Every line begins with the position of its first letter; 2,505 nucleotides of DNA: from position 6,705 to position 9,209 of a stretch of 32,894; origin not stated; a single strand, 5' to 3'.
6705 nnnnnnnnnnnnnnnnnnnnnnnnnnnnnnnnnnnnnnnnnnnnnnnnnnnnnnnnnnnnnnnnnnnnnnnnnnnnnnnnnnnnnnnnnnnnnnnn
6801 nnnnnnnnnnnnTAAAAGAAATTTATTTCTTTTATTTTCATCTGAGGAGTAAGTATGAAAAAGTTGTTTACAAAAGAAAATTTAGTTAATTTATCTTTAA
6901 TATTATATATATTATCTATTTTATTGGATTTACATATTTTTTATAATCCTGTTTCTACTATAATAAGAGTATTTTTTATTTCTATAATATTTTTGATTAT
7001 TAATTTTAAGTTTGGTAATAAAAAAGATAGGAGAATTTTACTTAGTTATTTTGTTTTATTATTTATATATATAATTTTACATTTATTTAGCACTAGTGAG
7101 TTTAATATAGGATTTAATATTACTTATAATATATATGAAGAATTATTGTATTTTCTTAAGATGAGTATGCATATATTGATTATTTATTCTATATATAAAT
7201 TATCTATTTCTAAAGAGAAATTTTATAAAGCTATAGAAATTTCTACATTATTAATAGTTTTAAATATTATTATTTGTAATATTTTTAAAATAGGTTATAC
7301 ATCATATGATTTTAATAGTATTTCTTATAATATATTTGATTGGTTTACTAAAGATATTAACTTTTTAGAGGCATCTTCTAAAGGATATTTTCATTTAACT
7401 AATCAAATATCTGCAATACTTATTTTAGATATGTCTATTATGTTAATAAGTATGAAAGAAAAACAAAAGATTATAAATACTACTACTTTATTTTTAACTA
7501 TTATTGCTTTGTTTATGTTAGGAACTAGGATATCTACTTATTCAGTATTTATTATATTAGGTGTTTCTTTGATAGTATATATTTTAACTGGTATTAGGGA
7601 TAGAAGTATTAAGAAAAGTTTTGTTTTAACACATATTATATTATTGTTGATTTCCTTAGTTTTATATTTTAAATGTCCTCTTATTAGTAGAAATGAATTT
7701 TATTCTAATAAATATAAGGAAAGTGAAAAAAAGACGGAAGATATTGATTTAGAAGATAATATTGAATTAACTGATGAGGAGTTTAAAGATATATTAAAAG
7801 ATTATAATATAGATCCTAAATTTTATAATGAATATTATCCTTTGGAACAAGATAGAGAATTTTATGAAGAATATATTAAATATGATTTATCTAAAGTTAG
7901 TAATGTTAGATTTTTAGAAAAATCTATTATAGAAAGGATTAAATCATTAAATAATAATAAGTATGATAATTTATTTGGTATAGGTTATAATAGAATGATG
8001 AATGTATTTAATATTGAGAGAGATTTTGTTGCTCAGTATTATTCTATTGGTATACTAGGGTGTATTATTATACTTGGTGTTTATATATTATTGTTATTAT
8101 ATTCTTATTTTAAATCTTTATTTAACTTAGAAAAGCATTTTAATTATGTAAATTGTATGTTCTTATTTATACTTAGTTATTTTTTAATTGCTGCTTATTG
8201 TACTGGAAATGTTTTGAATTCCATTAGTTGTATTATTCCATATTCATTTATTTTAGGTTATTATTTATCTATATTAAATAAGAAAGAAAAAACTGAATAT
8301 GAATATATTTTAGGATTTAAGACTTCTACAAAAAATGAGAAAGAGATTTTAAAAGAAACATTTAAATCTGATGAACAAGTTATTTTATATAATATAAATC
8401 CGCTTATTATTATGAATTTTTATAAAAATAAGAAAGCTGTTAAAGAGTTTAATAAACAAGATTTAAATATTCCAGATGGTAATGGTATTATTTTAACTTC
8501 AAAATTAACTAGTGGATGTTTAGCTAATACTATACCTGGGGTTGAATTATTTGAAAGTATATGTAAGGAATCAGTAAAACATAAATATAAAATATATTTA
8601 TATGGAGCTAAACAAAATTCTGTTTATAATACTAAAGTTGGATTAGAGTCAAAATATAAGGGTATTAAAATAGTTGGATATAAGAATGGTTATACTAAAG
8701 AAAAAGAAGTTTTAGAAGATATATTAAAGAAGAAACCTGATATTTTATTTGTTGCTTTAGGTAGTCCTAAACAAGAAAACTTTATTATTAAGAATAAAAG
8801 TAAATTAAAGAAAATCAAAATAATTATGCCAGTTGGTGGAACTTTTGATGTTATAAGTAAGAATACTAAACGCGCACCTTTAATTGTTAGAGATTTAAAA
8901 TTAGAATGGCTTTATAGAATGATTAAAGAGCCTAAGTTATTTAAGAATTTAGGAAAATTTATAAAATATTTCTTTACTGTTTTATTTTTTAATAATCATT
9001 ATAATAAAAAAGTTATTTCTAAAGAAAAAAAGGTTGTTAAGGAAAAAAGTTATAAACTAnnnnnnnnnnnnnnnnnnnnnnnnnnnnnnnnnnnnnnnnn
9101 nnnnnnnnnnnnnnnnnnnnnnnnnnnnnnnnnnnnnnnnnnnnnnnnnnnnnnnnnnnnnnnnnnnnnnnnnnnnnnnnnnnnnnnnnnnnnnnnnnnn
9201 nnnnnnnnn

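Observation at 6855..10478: One 1207-aa polypeptide fuses a WaaL/Wzy-like domain, a TagA-type GT26 domain and an LtaS/OpgB-type phosphoglycerol transferase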

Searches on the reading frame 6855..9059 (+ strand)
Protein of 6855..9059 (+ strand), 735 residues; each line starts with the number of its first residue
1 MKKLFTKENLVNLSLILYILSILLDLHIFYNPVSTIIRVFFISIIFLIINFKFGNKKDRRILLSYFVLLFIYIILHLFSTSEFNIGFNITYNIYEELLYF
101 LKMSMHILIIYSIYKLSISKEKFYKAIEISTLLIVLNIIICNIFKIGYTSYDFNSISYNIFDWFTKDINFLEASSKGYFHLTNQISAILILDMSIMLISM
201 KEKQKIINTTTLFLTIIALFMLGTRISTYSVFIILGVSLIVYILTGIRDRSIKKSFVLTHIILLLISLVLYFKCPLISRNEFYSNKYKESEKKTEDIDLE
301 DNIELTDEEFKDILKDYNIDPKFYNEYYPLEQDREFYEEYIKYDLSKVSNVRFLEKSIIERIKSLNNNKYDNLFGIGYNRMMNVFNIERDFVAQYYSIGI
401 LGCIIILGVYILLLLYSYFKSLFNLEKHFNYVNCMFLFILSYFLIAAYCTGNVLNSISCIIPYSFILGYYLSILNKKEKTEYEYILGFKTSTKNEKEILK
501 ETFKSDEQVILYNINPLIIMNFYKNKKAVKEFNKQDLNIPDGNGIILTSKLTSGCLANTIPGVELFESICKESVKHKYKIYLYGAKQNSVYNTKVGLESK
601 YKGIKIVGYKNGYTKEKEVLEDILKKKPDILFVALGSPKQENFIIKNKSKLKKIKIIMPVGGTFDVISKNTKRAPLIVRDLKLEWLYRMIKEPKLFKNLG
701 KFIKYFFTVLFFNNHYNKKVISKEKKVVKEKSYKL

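Call 55: predict_structure(alignment_id=A5)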
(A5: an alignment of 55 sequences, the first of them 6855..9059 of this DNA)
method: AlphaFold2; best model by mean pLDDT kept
length: 735 residues; sequences in the alignment: 55
mean_pLDDT: 88.0   pTM: 0.84
mean pLDDT of the five models: 88.0, 87.8, 86.1, 85.6, 85.1
residues with pLDDT >= 90: 429; 70-90: 257; 50-70: 36; < 50: 13
segments of 3 or more residues with pLDDT < 50: 294-296, 726-735
pLDDT, mean of each block of 10 residues (from residue 1): 82 96 90 90 96 92 96 94 79 89 95 95 95 97 94 89 88 92 93 95 86 96 93 96 89 90 95 90 73 53 76 84 87 89 77 87 89 90 75 91 93 94 84 96 91 88 97 84 90 93 93 92 91 93 87 85 93 95 92 93 94 93 96 93 94 95 84 71 71 74 85 78 50 36
secondary structure, 60 per line:
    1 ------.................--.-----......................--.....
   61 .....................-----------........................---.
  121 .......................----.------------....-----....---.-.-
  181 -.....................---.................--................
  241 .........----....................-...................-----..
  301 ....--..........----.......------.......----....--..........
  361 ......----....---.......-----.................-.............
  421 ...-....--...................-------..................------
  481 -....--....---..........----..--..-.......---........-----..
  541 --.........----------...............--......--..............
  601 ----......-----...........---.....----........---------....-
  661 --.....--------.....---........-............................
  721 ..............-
elements in order (helices of 4 or more, strands of 3 or more residues): H7-23 H32-53 H56-81 H93-116 H120-143 H161-164 H170-173 H182-202 H206-222 H225-249 H254-273 H275-293 H299-304 H307-316 H321-327 H334-340 H345-348 H351-366 H371-374 H378-384 H390-406 H408-423 H425-428 H431-449 H457-474 E482-485 E488-491 H495-504 H516-522 H526-533 H543-551 H562-576 E579-584 H587-600 E605-610 H616-626 E630-634 H639-646 E656-659 H663-667 H676-680 H684-691 H693-734

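Call 58: fold_search(model_id=the predicted structure, library=pdb)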
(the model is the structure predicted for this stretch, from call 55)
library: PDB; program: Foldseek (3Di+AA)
matches with E <= 10: 923; with E <= 0.001: 15
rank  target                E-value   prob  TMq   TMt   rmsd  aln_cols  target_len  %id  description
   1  5wb4_A                1.6e-11  1.00  0.25  0.89   1.9       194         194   36  Crystal structure of the TarA wall teichoic acid glycosyltransferase (released 2019-01-16)
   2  7n41_A                2.2e-11  1.00  0.25  0.89   1.9       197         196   36  Crystal structure of TagA with UDP-ManNAc (released 2021-12-29)
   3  7mpk_A                2.4e-11  1.00  0.25  0.89   2.0       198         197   38  Crystal structure of TagA with UDP-GlcNAc (released 2021-12-29)
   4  5wb4_B                2.8e-11  1.00  0.25  0.88   2.0       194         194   36  Crystal structure of the TarA wall teichoic acid glycosyltransferase (released 2019-01-16)
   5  5wfg_B                3.1e-11  1.00  0.24  0.89   1.9       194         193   39  Crystal structure of the TarA wall teichoic acid glycosyltransferase bound to UDP (released 2019-01-16)
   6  5wb4_F                3.3e-11  1.00  0.25  0.89   1.9       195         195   36  Crystal structure of the TarA wall teichoic acid glycosyltransferase (released 2019-01-16)
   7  7mpk_B                3.3e-11  1.00  0.25  0.88   1.9       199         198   37  Crystal structure of TagA with UDP-GlcNAc (released 2021-12-29)
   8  7mpk_C                4.2e-11  1.00  0.25  0.89   1.9       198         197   36  Crystal structure of TagA with UDP-GlcNAc (released 2021-12-29)
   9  5wfg_E                5.7e-11  1.00  0.25  0.89   1.9       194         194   38  Crystal structure of the TarA wall teichoic acid glycosyltransferase bound to UDP (released 2019-01-16)
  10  5wb4_C                6.5e-11  1.00  0.24  0.88   2.0       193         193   36  Crystal structure of the TarA wall teichoic acid glycosyltransferase (released 2019-01-16)
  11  5wfg_A                1.1e-10  1.00  0.24  0.87   1.9       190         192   38  Crystal structure of the TarA wall teichoic acid glycosyltransferase bound to UDP (released 2019-01-16)
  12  5wfg_C                1.1e-10  1.00  0.24  0.87   2.0       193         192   38  Crystal structure of the TarA wall teichoic acid glycosyltransferase bound to UDP (released 2019-01-16)
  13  5wb4_E                1.5e-10  1.00  0.24  0.88   1.9       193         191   38  Crystal structure of the TarA wall teichoic acid glycosyltransferase (released 2019-01-16)
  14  5wfg_F                8.7e-10  1.00  0.24  0.88   1.9       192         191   37  Crystal structure of the TarA wall teichoic acid glycosyltransferase bound to UDP (released 2019-01-16)
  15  7tpg_B                4.3e-04  1.00  0.31  0.50  10.2       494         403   11  Single-Particle Cryo-EM Structure of the WaaL O-antigen ligase in its ligand bound state (released 2022-04-06)
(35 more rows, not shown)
